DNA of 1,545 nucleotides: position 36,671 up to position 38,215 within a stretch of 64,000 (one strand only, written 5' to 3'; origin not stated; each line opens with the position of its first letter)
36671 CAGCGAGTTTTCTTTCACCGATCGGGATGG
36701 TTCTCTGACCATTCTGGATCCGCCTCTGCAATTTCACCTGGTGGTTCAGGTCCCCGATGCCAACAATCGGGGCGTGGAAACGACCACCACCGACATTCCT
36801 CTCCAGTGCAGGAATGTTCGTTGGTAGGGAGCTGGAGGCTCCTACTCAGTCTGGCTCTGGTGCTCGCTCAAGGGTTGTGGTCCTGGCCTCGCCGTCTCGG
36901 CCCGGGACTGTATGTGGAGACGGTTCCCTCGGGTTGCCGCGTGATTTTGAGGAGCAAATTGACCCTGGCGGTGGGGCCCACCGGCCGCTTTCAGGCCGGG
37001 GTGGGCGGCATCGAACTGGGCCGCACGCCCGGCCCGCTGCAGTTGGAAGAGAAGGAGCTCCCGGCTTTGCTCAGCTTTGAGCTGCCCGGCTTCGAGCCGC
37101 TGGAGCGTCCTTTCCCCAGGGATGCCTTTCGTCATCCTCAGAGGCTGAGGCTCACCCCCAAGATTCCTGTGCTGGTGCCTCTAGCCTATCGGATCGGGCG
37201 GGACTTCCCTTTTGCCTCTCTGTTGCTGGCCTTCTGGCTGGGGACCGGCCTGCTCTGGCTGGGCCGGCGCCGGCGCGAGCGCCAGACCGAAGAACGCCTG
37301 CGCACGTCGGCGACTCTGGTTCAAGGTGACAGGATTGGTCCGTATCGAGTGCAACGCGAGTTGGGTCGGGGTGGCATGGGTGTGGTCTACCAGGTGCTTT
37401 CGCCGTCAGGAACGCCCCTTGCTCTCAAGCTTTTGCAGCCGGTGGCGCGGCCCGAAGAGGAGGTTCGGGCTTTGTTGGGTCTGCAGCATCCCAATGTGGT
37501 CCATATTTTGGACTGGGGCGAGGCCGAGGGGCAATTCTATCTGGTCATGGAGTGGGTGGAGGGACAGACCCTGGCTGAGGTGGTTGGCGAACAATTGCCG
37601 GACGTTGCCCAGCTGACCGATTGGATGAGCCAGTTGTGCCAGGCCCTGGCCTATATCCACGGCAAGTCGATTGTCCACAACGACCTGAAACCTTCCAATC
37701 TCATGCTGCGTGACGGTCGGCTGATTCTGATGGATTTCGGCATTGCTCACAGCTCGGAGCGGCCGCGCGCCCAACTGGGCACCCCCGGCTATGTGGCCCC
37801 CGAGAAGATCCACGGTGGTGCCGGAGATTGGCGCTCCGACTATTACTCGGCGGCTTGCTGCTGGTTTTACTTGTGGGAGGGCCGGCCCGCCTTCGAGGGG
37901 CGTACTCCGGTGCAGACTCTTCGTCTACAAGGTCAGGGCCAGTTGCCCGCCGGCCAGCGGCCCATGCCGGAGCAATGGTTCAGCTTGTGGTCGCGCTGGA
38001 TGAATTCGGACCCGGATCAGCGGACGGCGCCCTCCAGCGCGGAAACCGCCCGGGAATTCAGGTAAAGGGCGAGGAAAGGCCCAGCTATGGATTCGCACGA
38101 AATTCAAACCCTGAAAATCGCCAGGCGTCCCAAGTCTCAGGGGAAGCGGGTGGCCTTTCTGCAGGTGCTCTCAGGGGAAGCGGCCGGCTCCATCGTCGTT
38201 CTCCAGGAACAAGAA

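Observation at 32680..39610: Minor-pilin-like operon hard-wired to paired PEGA receptor Ser/Thr kinases and an FHA/SARP regulator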

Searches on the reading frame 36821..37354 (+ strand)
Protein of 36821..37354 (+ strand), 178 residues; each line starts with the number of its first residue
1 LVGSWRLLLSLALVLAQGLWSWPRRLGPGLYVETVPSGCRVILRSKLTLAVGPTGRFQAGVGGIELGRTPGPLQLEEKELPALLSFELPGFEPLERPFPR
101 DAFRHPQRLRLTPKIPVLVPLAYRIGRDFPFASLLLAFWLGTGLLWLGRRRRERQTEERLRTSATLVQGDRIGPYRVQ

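Call 45: find_homologous_proteins(query=window:36821-37354:+, max_evalue=0.01)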
Query seq(178 aa): 702 candidates shared short words with the query, none scored E <= 0.01.

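Call 72: predict_structure(alignment_id=A4)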
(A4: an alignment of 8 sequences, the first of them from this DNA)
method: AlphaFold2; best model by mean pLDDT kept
length: 171 residues; sequences in the alignment: 8
mean_pLDDT: 64.5   pTM: 0.42
mean pLDDT of the five models: 64.5, 61.9, 61.8, 57.9, 57.9
residues with pLDDT >= 90: 0; 70-90: 61; 50-70: 93; < 50: 17
segments of 3 or more residues with pLDDT < 50: 47-52, 55-60
pLDDT, mean of each block of 10 residues (from residue 1): 65 64 52 68 58 45 66 59 72 72 65 68 62 70 79 74 61 45
secondary structure, 60 per line:
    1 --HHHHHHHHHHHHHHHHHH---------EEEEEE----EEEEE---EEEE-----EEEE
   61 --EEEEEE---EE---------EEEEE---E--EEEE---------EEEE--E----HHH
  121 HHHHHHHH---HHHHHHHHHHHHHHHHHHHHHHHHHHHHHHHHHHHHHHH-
elements in order: H3-20 E30-35 E40-44 E48-51 E57-60 E63-68 E83-87 E94-97 E107-110 H118-128 H132-170

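Call 75: fold_search(model_id=the predicted structure, library=pdb)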
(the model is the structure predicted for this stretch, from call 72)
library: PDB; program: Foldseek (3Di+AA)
matches with E <= 10: 174; with E <= 0.001: 0
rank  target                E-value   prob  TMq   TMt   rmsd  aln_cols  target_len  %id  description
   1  6ytc_MODEL_1_A        1.7e-01  0.80  0.30  0.49   4.0        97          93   11  Solution NMR structure of the isolated NTE domain of BT1762-63 levan transporter (released 2020-07-08)
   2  9hfj                  2.7e-01  0.54  0.24  0.45   9.5        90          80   12  Crystal structure of the NTE domain of SusCdex (BT3090) dextran transporter (released 2025-11-26)
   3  8hxj_A                3.9e-01  0.06  0.15  0.04  13.6       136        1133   10  BANAL-20-52 Spike trimer (released 2024-01-10)
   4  2m26_MODEL_1_A        4.4e-01  0.23  0.22  0.28  12.6       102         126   13  NMR structure of the C-terminal domain of the protein HCFC1 from Mus musculus (released 2013-01-16)
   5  3bws_A                4.7e-01  0.41  0.23  0.10  11.9        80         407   16  Crystal structure of the leptospiral antigen Lp49 (released 2008-10-07)
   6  5aq0_B                5.6e-01  0.18  0.24  0.39   6.6        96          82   17  The structure of the Transthyretin-like domain of the first catalytic domain of the HUMAN Carboxypeptidase D (released 2016-09-28)
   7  9n2d_E                6.0e-01  0.41  0.26  0.29  12.4        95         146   16  Cryo-EM structure of an extended F. johnsoniae BAM complex, composite map (released 2025-07-09)
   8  1qmu_A                6.0e-01  0.38  0.27  0.14   6.6        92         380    6  Duck carboxypeptidase D domain II (released 2000-10-13)
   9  2nsm                  6.4e-01  0.21  0.24  0.12   6.6        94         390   12  Crystal structure of the human carboxypeptidase N (Kininase I) catalytic domain (released 2007-04-24)
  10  7cbs_L                6.8e-01  0.15  0.22  0.28  11.0       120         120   13  Crystal structure of SpaB basal pilin from Lactobacillus rhamnosus GG (released 2020-12-30)
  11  7ybi_A                6.8e-01  0.03  0.11  0.03  15.1       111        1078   14  SARS-CoV-2 Mu variant spike (open state) (released 2023-07-12)
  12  6zgf_A                7.7e-01  0.03  0.13  0.03  16.0       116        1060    8  Spike Protein of RaTG13 Bat Coronavirus in Closed Conformation (released 2020-07-01)
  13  7vxi_B                9.2e-01  0.04  0.14  0.04  14.4       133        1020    8  SARS-CoV-2 Kappa variant spike protein in transition state (released 2021-12-22)
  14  7ls9_A                1.0e+00  0.04  0.14  0.04  14.1       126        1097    9  Cryo-EM structure of neutralizing antibody 1-57 in complex with prefusion SARS-CoV-2 spike glycoprotein (released 2021-03-17)
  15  7ksr_C                1.1e+00  0.25  0.26  0.13   6.7        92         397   13  PRC2:EZH1_A from a dimeric PRC2 bound to a nucleosome (released 2021-02-03)
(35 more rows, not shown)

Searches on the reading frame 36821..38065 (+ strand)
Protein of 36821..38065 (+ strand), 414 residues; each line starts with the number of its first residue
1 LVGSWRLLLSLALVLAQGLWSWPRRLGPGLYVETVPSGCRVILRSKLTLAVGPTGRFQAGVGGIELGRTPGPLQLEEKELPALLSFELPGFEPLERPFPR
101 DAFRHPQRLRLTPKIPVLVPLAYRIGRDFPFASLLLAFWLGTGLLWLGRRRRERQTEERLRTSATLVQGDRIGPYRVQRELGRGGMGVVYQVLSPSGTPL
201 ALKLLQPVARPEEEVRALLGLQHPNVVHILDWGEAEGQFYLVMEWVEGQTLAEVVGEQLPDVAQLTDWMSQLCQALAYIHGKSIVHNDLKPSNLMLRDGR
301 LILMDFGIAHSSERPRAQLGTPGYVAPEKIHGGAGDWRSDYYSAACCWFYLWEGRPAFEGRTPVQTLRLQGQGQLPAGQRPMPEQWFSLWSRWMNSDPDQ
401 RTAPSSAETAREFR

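Call 9: search_protein_families(library=pfam, proteins=[window:36821-38065:+], max_evalue=0.1)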
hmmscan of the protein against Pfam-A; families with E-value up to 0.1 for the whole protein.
window:36821-38065:+ (414 aa): 7 families
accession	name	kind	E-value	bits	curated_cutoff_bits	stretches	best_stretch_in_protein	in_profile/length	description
PF00069.31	Pkinase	-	7.4e-40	137.4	31.7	1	175-403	1-253/263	Protein kinase domain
PF07714.23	PK_Tyr_Ser-Thr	-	8e-22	78.2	23.1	1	177-402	3-249/258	Protein tyrosine and serine/threonine kinase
PF01636.29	APH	-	1.9e-07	31.5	23.2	2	189-280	13-108/239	Phosphotransferase enzyme family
PF03109.22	ABC1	-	3.5e-06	26.8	22.9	1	238-312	142-217/244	ABC1 atypical kinase-like domain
PF01163.29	RIO1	-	0.00048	20.2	22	1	241-317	83-159/187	RIO domain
PF19974.5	TCAD9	-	0.0032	17.1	40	1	243-310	261-325/429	Ternary complex associated domain 9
PF04655.20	APH_6_hur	-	0.0056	16.5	27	1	188-281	17-107/252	Aminoglycoside/hydroxyurea antibiotic resistance kinase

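Call 10: search_protein_families(library=ncbifam, proteins=[window:36821-38065:+], max_evalue=0.1)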
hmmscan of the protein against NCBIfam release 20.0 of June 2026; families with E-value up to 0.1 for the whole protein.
window:36821-38065:+ (414 aa): 26 families (the best 25 are shown)
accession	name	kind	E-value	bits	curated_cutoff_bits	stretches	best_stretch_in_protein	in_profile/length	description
NF033483.0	PknB_PASTA_kin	equivalog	7.3e-45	154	450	1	175-367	9-217/563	Stk1 family PASTA domain-containing Ser/Thr kinase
NF047741.1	antiphage_MADS6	equivalog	2.3e-38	132.1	460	2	153-278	474-606/612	methylation-associated defense system protein kinase MAD6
NF052427.1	StpK7MSMEG_1200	equivalog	6.4e-30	104.2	900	1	170-355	4-206/601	serine/threonine protein kinase StpK7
NF038150.1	lanthi_synth_IV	equivalog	7.4e-24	84.1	650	1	214-410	242-452/851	class IV lanthionine synthetase LanL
TIGR03903.1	TOMM_kin_cyc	equivalog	3.3e-21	74.9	705.75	1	208-362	22-193/1267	TOMM system kinase/cyclase fusion protein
NF053615.1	SerThrKinAfsKStmc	equivalog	1.4e-20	73.6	1300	1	170-406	10-259/809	protein serine/threonine kinase AfsK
NF038151.1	lanthi_synth_III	equivalog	3.1e-19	68.9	575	1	208-351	267-422/833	class III lanthionine synthetase LanKC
NF033442.0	BREX_PglW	equivalog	2.3e-18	65.4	990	1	167-328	505-678/1391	BREX system serine/threonine kinase PglW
TIGR03724.2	arch_bud32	equivalog_domain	2.9e-13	49.7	125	1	236-315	65-137/193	KEOPS complex kinase/ATPase Bud32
NF011463.0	PRK14879.1-4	equivalog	8.4e-12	45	188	1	240-315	94-166/237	Kae1-associated kinase Bud32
NF009651.0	PRK13184.1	equivalog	2.4e-11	42.3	839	1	173-313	2-164/932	serine/threonine-protein kinase PknD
NF058632.1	SerThrKinPrkT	equivalog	7.3e-11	41.6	280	1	174-298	22-152/322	serine/threonine protein kinase PrkT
NF043056.1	T4SS_LegK1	equivalog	2.6e-10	39.5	550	1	236-353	151-285/516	Dot/Icm T4SS effector kinase LegK1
NF011464.0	PRK14879.1-7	equivalog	2.9e-10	40.3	246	1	238-312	80-152/221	Kae1-associated kinase Bud32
NF007174.0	PRK09605.1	equivalog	1.1e-09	37.3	447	1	238-313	410-477/535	bifunctional N(6)-L-threonylcarbamoyladenine synthase/serine/threonine protein kinase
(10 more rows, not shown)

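Call 23: search_protein_families(library=padloc, proteins=[window:36821-38065:+], max_evalue=0.01)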
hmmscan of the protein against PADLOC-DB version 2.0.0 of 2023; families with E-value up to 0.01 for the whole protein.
window:36821-38065:+ (414 aa): 36 families (the best 25 are shown)
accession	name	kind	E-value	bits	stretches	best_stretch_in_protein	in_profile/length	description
PDLC04042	PD-T4-6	-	2.6e-51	173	1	173-403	9-260/292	-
PDLC04053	PD-T4-6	-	3.9e-48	162.5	1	168-403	4-259/311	-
PDLC04138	mad6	-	1.6e-47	160.8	1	169-404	47-301/659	mads_6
PDLC04061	PD-T4-6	-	3.2e-43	147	1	173-411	16-277/510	-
PDLC04054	PD-T4-6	-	5e-43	145.9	1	169-405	6-263/347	-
PDLC04050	PD-T4-6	-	5.1e-40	135.8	1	168-401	58-312/480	-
PDLC04047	PD-T4-6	-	7.6e-39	131.7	1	171-377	8-231/327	-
PDLC04041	PD-T4-6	-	9.8e-39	131.8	1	159-405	14-285/443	-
PDLC04039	PD-T4-6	-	4.1e-37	126.3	1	168-403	9-263/458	-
PDLC04060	PD-T4-6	-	7.8e-36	122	1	175-365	10-216/486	-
PDLC04043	PD-T4-6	-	2.5e-35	120.4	1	170-367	12-225/452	-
PDLC04048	PD-T4-6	-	4.8e-34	116.3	1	174-365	11-219/354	-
PDLC01088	C3a189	-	1.6e-33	114.3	1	178-403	2-249/840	kinase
PDLC04057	PD-T4-6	-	5.3e-31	106.1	1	174-366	9-218/443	-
PDLC04052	PD-T4-6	-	5.9e-31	106.2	1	211-365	56-223/496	-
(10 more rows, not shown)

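Call 62: find_homologous_proteins(query=window:36821-38065:+, max_evalue=1e-20)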
Query window:36821-38065:+ (414 aa): 1886 proteins with E <= 1e-20 among 8000 candidates; the best 120 are listed.
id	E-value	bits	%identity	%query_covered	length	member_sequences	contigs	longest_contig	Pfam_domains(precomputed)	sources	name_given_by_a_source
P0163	1.3e-269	912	100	96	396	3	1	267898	PF07714.24,PF00069.32,PF03109.23,PF01636.30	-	-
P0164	2.5e-256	868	91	100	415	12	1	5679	PF07714.24,PF00069.32,PF03109.23,PF01636.30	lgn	-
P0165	3.1e-244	829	87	100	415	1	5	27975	PF07714.24,PF00069.32,PF03109.23,PF01636.30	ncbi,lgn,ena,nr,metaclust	ncbi:hypothetical protein ABS71_19215 [bacterium SCN 62-11]|nr:MAG: hypothetical protein ABS71_19215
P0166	4.2e-242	822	86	100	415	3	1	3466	PF07714.24,PF00069.32,PF03109.23,PF01636.30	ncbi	-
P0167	8.8e-242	821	85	100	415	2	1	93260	PF07714.24,PF00069.32,PF03109.23,PF01636.30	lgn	-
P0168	1.3e-239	813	86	96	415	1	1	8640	PF07714.24,PF00069.32,PF03109.23,PF01636.30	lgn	-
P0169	1.6e-237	807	84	100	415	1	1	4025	PF07714.24,PF00069.32,PF03109.23,PF01636.30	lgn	-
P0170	5.4e-237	805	84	100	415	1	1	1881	PF07714.24,PF00069.32,PF03109.23,PF01636.30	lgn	-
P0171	1.3e-52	197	37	95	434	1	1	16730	PF07714.24,PF00069.32,PF17667.8,PF01636.30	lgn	-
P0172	3.5e-52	196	28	69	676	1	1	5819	PF06293.21,PF07714.24,PF00069.32,PF03109.23,PF17667.8,PF01636.30,PF13191.13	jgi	jgi:serine/threonine protein kinase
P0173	1.2e-50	191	38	86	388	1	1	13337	PF07714.24,PF00069.32,PF01636.30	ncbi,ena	-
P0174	1.9e-43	167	33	93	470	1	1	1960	PF07714.24,PF00069.32,PF03109.23,PF01636.30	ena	-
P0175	2.0e-40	157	32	55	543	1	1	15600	PF07714.24,PF00069.32,PF03109.23,PF01636.30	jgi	jgi:serine/threonine protein kinase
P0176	9.4e-40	155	32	59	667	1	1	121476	PF06293.21,PF07714.24,PF00069.32,PF19974.6,PF01636.30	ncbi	ncbi:MAG: serine/threonine-protein kinase [Gemmataceae bacterium]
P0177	1.9e-39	154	33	59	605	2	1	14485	PF06293.21,PF07714.24,PF00069.32,PF19974.6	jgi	jgi:serine/threonine protein kinase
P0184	1.8e-35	141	33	85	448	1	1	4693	PF07714.24,PF00069.32,PF03109.23,PF17667.8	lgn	-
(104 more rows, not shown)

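Call 66: find_encoding_contigs(protein=P0171, flank=8000, max_places=2)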
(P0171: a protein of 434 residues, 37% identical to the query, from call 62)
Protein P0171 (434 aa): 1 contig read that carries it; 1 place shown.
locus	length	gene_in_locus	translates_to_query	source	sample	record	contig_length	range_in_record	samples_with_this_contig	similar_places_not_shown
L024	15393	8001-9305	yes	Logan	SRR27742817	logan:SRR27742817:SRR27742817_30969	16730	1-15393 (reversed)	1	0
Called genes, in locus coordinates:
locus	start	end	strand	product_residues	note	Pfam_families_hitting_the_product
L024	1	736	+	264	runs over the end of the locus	PF01678:DAP_epimerase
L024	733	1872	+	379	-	PF01321:Creatinase_N, PF00557:Peptidase_M24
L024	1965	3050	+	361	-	PF00999:Na_H_Exchanger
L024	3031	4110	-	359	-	PF00756:Esterase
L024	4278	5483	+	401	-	PF00072:Response_reg, PF00512:HisKA, PF02518:HATPase_c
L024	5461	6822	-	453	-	PF01636:APH (faint), PF00069:Pkinase, PF07714:PK_Tyr_Ser-Thr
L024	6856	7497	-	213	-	-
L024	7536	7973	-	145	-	-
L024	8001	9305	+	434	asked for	PF00069:Pkinase, PF07714:PK_Tyr_Ser-Thr, PF01636:APH (faint), PF17667:Pkinase_fungal (faint)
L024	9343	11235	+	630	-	-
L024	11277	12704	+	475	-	PF00069:Pkinase, PF07714:PK_Tyr_Ser-Thr, PF01636:APH (faint), PF03109:ABC1 (faint)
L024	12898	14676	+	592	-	PF13240:Zn_Ribbon_1 (weak), PF00069:Pkinase, PF00481:PP2C, PF13672:PP2C_2, PF07228:SpoIIE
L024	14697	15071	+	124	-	-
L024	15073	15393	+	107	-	?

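Call 67: find_encoding_contigs(protein=P0184, flank=8000, max_places=2)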
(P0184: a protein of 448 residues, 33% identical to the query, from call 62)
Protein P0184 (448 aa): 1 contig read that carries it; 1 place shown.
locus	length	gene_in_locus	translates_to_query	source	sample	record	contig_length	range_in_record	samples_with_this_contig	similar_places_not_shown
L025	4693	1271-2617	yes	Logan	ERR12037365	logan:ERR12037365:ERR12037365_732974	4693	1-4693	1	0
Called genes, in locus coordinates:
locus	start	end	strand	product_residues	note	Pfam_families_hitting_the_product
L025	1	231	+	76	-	?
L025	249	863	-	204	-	-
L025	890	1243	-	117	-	-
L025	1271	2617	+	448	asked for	PF00069:Pkinase, PF07714:PK_Tyr_Ser-Thr, PF03109:ABC1 (faint), PF17667:Pkinase_fungal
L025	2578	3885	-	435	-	PF00069:Pkinase, PF03109:ABC1 (faint), PF01636:APH (faint), PF07714:PK_Tyr_Ser-Thr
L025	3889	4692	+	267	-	?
